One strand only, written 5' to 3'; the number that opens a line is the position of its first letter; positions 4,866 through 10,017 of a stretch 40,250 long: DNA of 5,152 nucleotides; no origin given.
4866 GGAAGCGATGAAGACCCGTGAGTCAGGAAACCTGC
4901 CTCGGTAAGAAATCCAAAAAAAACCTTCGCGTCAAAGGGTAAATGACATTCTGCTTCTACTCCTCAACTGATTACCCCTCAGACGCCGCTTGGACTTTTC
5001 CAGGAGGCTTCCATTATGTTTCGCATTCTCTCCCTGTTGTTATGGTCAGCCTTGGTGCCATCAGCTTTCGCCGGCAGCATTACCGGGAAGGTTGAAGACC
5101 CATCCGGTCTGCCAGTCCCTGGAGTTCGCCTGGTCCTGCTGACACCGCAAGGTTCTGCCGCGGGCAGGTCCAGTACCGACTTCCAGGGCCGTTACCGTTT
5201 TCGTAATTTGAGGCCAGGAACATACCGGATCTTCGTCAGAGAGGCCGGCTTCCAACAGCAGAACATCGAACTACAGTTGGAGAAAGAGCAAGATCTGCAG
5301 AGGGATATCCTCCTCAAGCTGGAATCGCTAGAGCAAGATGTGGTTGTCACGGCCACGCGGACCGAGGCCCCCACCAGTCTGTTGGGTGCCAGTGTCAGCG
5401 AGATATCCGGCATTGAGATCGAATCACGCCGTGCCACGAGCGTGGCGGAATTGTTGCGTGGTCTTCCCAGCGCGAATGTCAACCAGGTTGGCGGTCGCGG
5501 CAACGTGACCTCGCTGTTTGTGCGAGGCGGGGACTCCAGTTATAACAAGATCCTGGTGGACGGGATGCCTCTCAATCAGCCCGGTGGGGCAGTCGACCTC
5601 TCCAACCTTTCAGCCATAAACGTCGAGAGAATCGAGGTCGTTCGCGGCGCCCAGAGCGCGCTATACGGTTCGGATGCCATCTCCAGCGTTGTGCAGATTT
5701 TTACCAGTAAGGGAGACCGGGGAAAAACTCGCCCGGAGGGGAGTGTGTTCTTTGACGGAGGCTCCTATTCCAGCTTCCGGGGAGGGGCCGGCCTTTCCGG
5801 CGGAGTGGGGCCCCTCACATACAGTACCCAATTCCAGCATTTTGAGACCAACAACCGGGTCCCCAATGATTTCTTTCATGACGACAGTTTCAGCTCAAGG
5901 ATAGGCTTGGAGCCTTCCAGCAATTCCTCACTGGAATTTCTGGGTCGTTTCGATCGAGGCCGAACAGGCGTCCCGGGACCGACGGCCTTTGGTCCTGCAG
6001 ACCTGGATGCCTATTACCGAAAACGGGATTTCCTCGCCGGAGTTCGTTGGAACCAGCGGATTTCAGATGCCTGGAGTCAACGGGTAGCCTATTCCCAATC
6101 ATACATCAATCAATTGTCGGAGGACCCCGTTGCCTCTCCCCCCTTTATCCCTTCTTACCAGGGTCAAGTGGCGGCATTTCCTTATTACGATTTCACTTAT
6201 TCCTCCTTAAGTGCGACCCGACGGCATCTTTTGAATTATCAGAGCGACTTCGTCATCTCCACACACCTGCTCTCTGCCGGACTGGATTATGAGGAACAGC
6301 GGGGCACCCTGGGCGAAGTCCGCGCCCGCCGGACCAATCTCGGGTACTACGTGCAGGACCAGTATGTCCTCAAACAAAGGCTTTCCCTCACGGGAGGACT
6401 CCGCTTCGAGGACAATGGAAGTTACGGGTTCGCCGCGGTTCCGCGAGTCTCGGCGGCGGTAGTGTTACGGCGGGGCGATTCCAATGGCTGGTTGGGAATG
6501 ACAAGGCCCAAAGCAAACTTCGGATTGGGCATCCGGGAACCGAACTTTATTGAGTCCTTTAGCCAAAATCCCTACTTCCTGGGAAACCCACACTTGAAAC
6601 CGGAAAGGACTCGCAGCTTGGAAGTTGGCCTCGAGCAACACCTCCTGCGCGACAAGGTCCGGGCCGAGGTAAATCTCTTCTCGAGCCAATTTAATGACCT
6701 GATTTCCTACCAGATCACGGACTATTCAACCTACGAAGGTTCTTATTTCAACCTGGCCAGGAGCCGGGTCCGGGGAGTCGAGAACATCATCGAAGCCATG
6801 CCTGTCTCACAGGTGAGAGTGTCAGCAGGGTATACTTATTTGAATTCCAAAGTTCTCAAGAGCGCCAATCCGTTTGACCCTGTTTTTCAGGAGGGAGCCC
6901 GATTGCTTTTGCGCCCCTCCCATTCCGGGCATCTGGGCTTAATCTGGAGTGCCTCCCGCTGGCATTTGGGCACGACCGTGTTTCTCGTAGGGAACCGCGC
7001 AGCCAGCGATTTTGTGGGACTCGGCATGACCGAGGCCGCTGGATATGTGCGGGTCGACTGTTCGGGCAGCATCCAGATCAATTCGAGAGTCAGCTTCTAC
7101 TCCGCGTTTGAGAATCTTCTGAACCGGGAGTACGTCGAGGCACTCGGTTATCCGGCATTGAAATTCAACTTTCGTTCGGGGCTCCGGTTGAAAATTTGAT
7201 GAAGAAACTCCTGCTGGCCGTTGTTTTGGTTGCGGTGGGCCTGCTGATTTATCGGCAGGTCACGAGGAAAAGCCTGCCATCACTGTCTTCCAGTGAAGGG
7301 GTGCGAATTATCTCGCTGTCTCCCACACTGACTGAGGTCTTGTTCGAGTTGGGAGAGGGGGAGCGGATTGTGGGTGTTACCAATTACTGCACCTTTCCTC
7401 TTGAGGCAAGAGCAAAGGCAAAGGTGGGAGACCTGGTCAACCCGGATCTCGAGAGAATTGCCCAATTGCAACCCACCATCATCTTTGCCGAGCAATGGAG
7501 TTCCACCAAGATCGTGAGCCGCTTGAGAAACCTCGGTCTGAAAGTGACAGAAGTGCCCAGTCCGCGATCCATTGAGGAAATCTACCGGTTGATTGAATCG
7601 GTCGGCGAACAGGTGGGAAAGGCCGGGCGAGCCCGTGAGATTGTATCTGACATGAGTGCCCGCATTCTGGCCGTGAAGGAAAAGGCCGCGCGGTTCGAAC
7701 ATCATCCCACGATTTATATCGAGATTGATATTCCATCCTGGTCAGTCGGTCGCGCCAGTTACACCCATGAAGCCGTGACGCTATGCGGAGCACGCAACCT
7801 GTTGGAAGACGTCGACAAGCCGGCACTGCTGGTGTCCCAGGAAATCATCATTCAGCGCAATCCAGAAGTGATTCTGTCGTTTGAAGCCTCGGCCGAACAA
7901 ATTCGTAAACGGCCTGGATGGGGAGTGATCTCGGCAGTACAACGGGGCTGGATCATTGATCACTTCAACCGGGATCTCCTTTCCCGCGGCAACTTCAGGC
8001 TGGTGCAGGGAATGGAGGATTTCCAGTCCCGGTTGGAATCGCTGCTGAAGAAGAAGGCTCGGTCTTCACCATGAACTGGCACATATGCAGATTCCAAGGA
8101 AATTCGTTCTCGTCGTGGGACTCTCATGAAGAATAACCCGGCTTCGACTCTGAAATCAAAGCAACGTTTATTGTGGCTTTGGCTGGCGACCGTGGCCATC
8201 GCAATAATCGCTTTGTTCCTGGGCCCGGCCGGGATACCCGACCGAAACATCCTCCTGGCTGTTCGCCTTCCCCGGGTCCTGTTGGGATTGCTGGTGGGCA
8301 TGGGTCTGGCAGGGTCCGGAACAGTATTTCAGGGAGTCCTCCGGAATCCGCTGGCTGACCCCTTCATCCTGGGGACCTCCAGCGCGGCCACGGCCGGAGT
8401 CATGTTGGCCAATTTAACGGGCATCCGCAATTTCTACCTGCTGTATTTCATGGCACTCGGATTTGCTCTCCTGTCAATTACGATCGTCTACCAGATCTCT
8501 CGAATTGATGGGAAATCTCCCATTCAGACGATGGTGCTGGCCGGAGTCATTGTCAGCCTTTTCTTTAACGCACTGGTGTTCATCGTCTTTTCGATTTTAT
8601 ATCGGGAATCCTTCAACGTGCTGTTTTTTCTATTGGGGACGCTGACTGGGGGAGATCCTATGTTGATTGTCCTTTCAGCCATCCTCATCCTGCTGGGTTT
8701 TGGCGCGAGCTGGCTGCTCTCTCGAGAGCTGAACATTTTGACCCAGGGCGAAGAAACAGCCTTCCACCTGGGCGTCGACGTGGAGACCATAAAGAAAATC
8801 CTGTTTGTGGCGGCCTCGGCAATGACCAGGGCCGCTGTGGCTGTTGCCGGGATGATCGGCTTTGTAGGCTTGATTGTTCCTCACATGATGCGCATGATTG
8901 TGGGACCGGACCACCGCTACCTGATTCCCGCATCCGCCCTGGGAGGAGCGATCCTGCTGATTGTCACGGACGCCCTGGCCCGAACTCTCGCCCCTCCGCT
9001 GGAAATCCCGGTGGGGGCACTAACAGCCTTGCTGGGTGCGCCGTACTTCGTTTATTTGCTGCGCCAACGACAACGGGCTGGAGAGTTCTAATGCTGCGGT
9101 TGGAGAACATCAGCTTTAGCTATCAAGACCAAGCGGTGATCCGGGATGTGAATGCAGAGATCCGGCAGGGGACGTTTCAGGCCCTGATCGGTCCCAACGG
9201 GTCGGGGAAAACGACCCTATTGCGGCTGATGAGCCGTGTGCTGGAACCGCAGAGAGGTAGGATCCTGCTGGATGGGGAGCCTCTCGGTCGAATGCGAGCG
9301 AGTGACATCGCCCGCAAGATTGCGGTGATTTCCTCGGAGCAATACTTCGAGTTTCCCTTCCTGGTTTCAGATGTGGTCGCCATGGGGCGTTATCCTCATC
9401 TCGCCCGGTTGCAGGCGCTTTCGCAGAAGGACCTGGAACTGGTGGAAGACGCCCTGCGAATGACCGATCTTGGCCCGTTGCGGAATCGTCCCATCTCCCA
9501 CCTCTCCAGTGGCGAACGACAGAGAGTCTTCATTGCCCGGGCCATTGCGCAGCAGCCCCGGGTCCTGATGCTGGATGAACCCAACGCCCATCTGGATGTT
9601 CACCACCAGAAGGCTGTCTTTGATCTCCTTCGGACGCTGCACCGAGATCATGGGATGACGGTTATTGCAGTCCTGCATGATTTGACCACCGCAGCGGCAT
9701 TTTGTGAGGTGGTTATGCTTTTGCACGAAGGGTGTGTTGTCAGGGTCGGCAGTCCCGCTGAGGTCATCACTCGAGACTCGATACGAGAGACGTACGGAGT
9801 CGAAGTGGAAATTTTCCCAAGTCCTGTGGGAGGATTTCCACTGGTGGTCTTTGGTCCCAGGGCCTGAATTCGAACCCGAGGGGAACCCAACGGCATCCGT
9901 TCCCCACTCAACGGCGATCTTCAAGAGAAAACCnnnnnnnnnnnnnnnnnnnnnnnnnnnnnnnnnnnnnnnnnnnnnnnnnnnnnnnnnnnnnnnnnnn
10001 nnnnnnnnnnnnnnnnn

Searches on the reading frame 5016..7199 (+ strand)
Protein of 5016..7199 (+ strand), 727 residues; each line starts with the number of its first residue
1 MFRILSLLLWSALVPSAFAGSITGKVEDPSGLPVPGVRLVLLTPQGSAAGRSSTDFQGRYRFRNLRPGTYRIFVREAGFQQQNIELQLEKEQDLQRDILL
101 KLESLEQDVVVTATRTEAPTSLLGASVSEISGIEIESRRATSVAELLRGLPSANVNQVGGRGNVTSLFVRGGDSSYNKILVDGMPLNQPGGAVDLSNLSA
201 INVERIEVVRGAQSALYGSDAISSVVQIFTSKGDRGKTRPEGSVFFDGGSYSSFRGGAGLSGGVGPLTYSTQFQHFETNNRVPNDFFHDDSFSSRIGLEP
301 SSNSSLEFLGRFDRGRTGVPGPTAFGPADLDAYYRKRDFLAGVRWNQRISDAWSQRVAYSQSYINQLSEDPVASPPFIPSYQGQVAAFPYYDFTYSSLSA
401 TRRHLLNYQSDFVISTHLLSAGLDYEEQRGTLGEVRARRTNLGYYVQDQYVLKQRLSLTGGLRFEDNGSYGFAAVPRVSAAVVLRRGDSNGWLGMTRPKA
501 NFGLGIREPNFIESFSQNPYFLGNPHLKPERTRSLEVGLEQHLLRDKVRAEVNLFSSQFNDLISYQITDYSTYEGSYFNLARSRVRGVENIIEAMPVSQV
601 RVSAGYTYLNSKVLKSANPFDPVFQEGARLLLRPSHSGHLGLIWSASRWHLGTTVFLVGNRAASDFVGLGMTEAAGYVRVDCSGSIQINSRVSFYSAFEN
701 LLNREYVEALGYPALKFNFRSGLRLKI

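Call 27: search_protein_families(library=pfam, proteins=[window:5016-7199:+], max_evalue=0.0001)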
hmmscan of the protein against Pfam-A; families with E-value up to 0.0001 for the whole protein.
window:5016-7199:+ (727 aa): 6 families
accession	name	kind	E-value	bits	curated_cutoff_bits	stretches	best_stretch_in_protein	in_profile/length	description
PF00593.30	TonB_dep_Rec_b-barrel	-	1.8e-34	120.8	27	1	296-701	38-436/436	TonB dependent receptor-like, beta-barrel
PF07715.20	Plug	-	1.1e-23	84.2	23.9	1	125-224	7-106/107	TonB-dependent Receptor Plug Domain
PF13620.12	CarboxypepD_reg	-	1.4e-16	61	32.3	1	21-100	1-81/82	Carboxypeptidase regulatory-like domain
PF13715.12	CarbopepD_reg_2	-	2e-09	37.8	32.2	1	22-111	1-87/88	CarboxypepD_reg-like domain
PF17210.9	SdrD_B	-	8.2e-07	29.6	29.7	1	28-82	18-73/112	SdrD B-like domain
PF14905.12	OMP_b-brl_3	-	3.6e-05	23.4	27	1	511-611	197-297/408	Outer membrane protein beta-barrel family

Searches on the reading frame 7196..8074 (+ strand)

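Call 27: search_protein_families(library=pfam, proteins=[window:7196-8074:+], max_evalue=0.0001)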
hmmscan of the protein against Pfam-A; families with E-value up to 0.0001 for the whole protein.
window:7196-8074:+ (292 aa): 1 family
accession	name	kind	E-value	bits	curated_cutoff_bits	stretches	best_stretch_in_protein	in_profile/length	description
PF01497.23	Peripla_BP_2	-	8.1e-26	91.3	27.5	1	38-254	1-229/235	Periplasmic binding protein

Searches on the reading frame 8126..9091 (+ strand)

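Call 27: search_protein_families(library=pfam, proteins=[window:8126-9091:+], max_evalue=0.0001)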
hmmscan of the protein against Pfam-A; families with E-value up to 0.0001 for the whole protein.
window:8126-9091:+ (321 aa): 2 families
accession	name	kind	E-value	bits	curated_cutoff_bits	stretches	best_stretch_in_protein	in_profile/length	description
PF01032.23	FecCD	-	2.4e-79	267.1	26.5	1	27-313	22-310/311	FecCD transport family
PF00950.22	ABC-3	-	7.9e-05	22.7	20.1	1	84-257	38-204/258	ABC 3 transport family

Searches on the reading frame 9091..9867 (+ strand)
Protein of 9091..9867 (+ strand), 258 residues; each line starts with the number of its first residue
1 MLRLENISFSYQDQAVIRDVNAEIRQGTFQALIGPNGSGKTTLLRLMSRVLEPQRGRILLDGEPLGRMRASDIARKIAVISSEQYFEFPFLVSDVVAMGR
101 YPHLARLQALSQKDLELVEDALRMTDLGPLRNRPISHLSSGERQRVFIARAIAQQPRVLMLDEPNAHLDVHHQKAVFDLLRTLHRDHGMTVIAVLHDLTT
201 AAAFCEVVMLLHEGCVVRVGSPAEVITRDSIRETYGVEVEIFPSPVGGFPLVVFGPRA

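Call 27: search_protein_families(library=pfam, proteins=[window:9091-9867:+], max_evalue=0.0001)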
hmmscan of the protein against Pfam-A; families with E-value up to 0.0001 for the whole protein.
window:9091-9867:+ (258 aa): 5 families
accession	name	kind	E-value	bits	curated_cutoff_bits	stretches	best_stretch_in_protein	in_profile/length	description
PF00005.33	ABC_tran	-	1.9e-30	106.7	25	1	18-165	2-136/137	ABC transporter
PF13304.12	AAA_21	-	5.3e-12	46.9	27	1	31-81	3-53/304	AAA domain, putative AbiEii toxin, Type IV TA system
PF02463.25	SMC_N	-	7.1e-08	32.6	40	0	26-203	23-206/220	RecF/RecN/SMC N terminal domain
PF13401.12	AAA_22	-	9.3e-06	26.4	27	1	26-193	4-120/130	AAA domain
PF13175.12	AAA_15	-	1.4e-05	25.3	32.1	0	24-54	21-50/374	AAA ATPase domain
